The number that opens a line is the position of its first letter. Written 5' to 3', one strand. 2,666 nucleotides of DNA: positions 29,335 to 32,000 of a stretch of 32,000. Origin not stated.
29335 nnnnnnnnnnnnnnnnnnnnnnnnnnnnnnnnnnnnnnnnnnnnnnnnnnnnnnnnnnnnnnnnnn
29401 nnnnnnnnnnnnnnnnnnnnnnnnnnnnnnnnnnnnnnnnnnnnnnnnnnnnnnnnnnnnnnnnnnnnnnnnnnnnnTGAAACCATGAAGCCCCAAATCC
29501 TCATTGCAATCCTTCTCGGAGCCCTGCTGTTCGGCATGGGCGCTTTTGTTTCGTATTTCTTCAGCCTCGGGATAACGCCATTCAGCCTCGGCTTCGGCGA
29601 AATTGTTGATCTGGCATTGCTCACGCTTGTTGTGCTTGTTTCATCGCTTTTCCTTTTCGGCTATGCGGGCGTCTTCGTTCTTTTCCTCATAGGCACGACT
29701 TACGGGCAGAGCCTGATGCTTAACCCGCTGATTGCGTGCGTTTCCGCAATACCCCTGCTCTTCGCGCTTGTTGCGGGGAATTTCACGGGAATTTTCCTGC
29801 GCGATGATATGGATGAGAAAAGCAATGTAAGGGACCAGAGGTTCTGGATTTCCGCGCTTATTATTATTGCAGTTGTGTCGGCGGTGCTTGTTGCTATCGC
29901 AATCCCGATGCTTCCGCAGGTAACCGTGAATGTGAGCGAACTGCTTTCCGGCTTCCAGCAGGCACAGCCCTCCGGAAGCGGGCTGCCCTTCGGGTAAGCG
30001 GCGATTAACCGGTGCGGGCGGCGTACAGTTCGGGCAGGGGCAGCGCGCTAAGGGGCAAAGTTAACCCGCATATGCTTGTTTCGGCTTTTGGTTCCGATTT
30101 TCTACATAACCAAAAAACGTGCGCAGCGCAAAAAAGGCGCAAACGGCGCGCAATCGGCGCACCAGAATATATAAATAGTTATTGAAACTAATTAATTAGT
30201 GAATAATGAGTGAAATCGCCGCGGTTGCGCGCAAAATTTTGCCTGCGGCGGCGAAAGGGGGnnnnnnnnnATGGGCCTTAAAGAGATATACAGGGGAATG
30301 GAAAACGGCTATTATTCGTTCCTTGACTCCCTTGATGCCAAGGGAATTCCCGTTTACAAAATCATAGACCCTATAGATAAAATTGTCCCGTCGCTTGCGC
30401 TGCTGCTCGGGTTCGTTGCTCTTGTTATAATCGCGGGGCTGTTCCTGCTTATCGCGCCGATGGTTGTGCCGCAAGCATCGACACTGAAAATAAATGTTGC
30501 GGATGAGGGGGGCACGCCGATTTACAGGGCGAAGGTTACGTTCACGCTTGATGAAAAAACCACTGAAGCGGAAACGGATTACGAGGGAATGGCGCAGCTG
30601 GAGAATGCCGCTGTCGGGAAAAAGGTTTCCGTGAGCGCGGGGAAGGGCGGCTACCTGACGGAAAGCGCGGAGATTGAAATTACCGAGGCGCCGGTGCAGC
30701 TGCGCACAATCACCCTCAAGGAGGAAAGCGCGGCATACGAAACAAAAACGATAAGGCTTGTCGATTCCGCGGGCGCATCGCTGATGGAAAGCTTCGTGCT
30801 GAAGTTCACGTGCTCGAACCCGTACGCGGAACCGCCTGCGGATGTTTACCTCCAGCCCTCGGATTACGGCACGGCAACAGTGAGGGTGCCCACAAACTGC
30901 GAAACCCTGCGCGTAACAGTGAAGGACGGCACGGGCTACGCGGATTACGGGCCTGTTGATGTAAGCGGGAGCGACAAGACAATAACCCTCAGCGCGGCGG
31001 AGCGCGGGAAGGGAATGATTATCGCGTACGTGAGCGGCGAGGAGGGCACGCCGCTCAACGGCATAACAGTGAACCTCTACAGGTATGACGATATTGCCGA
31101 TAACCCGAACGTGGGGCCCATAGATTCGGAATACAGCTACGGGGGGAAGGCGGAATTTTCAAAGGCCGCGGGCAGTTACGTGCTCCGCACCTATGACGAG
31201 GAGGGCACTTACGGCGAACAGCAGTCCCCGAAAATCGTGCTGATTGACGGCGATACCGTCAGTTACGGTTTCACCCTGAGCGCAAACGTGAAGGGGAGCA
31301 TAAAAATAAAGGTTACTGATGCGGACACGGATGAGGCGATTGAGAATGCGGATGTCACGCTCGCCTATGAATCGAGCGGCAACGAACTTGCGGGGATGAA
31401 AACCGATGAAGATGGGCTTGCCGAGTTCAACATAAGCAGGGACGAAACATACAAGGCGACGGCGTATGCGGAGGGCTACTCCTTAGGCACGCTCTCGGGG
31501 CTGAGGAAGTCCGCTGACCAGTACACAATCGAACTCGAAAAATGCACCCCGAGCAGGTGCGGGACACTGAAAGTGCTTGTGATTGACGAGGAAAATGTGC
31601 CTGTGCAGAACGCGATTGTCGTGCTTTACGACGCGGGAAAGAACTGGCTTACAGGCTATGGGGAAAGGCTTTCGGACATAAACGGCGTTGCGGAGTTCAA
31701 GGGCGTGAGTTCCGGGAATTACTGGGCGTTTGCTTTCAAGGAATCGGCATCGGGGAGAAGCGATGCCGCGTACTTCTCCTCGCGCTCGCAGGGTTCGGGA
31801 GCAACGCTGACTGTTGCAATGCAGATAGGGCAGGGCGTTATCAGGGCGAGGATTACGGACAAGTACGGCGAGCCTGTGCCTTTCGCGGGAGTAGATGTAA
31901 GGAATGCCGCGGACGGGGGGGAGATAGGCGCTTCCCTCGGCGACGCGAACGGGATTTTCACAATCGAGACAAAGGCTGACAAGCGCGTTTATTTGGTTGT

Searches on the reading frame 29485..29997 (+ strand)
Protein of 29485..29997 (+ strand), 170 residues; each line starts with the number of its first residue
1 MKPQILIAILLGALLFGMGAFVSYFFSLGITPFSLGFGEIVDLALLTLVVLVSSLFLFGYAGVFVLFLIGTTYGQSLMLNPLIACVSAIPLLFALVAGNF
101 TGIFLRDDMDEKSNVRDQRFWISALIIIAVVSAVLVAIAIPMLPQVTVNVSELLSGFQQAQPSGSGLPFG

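Call 25: search_protein_families(library=pfam, proteins=[window:29485-29997:+], max_evalue=1)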
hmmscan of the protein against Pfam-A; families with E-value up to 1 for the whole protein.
window:29485-29997:+ (170 aa): 1 family
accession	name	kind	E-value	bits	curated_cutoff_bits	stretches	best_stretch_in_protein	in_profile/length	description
PF09843.14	DUF2070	-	0.079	11.7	30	1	22-157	66-194/561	Predicted membrane protein (DUF2070)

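Call 97: search_protein_families(library=ncbifam, proteins=[window:29485-29994:+], max_evalue=0.1)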
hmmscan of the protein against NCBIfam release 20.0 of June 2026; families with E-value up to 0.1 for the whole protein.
window:29485-29994:+ (170 aa): 0 families

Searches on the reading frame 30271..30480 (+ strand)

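Call 10: search_protein_families(library=pfam, proteins=[window:30271-30480:+], max_evalue=10)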
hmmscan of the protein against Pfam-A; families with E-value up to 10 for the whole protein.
window:30271-30480:+ (70 aa): 0 families

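Call 11: search_protein_families(library=ncbifam, proteins=[window:30271-30480:+], max_evalue=10)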
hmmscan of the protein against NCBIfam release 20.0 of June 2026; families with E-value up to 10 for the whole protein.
window:30271-30480:+ (70 aa): 1 family
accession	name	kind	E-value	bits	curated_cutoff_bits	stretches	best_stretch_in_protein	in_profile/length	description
NF040963.1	MamI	equivalog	0.26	11.2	80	1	29-52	23-46/69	magnetosome protein MamI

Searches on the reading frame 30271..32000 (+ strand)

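Call 9: search_protein_families(library=pfam, proteins=[window:30271-32000:+], max_evalue=0.1)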
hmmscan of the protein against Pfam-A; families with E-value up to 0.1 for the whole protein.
window:30271-32000:+ (576 aa): 13 families
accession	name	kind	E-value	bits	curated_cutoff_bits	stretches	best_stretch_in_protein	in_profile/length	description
PF13620.12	CarboxypepD_reg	-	1.8e-20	73.5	32.3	4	343-417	1-73/82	Carboxypeptidase regulatory-like domain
PF02369.22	Big_1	-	5.2e-12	46.1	34.9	2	69-110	18-64/93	Bacterial Ig-like domain (group 1)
PF17802.7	SpaA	-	3.7e-10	40.3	23.1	1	342-405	1-67/91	Prealbumin-like fold domain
PF11974.14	bMG3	-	4.7e-10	39.8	34.9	1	341-392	12-62/103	Bacterial alpha-2-macroglobulin MG3 domain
PF24025.1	Ig_DR_A0283-like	-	9.7e-09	35.9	27.1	0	431-484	6-58/102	DR_A0283-like, Ig-like domain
PF17789.7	MG4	-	3.2e-08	34.1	24.7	1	343-391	17-63/95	Macroglobulin domain MG4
PF13715.12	CarbopepD_reg_2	-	0.00015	22.2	32.2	0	76-155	5-82/88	CarboxypepD_reg-like domain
PF05688.17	BIg21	-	0.0018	19.3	27.4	0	71-113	5-40/109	Bacterial Immunoglobulin-like 21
PF09134.16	Invasin_D3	-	0.0019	19.1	33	0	523-569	23-69/98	Invasin, domain 3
PF17210.9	SdrD_B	-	0.0034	18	29.7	0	352-398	19-64/112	SdrD B-like domain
PF10577.15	FAM171A1-2-B_N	-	0.0061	16.3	31.2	0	71-142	2-76/254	FAM171A1/A2/B, N-terminal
PF24107.1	DUF7382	-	0.063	13.6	27.4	0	432-474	21-62/65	Domain of unknown function (DUF7382)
PF00775.27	Dioxygenase_C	-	0.082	12.8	27.3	0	518-551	25-59/182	Dioxygenase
